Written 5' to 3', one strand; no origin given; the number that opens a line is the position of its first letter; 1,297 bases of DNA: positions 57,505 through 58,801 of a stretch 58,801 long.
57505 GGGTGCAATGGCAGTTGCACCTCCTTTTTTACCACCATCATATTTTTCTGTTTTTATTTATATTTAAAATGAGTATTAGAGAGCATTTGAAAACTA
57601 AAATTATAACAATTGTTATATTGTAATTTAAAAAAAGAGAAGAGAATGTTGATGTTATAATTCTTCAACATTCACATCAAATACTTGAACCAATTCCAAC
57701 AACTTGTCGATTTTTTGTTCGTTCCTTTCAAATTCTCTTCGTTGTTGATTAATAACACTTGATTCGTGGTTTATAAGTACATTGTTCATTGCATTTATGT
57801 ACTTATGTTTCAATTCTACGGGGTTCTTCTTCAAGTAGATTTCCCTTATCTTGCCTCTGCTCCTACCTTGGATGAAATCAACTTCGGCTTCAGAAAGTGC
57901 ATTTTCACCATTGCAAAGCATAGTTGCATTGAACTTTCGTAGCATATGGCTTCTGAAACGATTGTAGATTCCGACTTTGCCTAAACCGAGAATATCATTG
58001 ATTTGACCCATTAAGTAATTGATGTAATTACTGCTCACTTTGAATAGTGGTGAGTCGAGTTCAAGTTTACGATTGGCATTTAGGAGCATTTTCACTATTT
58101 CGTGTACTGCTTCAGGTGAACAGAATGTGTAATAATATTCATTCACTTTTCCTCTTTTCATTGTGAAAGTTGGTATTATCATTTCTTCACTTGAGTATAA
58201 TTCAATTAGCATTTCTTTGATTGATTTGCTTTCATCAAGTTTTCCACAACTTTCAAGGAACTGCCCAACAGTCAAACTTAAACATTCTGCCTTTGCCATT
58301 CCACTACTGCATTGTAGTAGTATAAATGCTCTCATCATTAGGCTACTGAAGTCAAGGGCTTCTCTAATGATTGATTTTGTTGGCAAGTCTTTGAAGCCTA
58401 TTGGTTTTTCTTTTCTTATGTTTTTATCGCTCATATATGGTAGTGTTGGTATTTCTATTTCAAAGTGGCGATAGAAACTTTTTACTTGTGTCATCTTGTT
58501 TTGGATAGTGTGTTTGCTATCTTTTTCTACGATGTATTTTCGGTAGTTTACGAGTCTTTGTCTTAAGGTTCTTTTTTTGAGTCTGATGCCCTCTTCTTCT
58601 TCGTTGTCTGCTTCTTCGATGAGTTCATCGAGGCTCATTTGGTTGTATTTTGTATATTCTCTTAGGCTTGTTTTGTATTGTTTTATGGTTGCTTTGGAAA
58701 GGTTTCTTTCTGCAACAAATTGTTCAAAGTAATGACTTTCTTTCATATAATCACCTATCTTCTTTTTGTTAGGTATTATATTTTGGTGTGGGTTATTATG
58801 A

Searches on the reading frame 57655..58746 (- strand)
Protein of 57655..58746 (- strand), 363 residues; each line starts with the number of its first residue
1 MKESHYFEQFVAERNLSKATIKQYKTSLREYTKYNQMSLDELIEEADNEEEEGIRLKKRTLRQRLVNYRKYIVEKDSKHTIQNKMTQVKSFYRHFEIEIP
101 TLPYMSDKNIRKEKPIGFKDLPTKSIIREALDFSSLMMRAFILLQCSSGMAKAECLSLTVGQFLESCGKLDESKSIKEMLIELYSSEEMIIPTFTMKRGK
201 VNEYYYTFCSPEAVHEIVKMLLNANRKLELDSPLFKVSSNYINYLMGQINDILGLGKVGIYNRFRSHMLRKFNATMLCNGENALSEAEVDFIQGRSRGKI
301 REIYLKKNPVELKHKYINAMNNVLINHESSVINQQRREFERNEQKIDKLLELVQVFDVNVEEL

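Call 13: search_protein_families(library=pfam, proteins=[window:57655-58746:-], max_evalue=0.1)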
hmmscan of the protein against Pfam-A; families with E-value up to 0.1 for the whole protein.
window:57655-58746:- (363 aa): 5 families
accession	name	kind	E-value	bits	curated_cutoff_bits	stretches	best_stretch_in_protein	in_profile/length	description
PF02899.23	Phage_int_SAM_1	-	8.5e-05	23.2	22.3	1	6-37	4-35/83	Phage integrase, N-terminal SAM-like domain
PF00589.27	Phage_integrase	-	0.0016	18.7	27.1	1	134-281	20-144/172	Phage integrase family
PF24611.2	Spectrin_Anc-1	-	0.03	15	33.2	1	5-52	11-58/115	Nuclear anchorage protein 1, spectrin-like repeat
PF06322.17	Phage_NinH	-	0.031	14.6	29.8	0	174-207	6-39/60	Phage NinH protein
PF13495.12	Phage_int_SAM_4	-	0.052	14.4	27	0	9-36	7-34/85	Phage integrase, N-terminal SAM-like domain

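Call 14: search_protein_families(library=phrogs, proteins=[window:57655-58746:-], max_evalue=0.01)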
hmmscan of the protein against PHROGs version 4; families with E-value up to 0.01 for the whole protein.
window:57655-58746:- (363 aa): 1 family
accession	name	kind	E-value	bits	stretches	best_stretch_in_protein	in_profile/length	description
phrog_1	-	integration and excision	2e-10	41.6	1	6-334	169-461/611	integrase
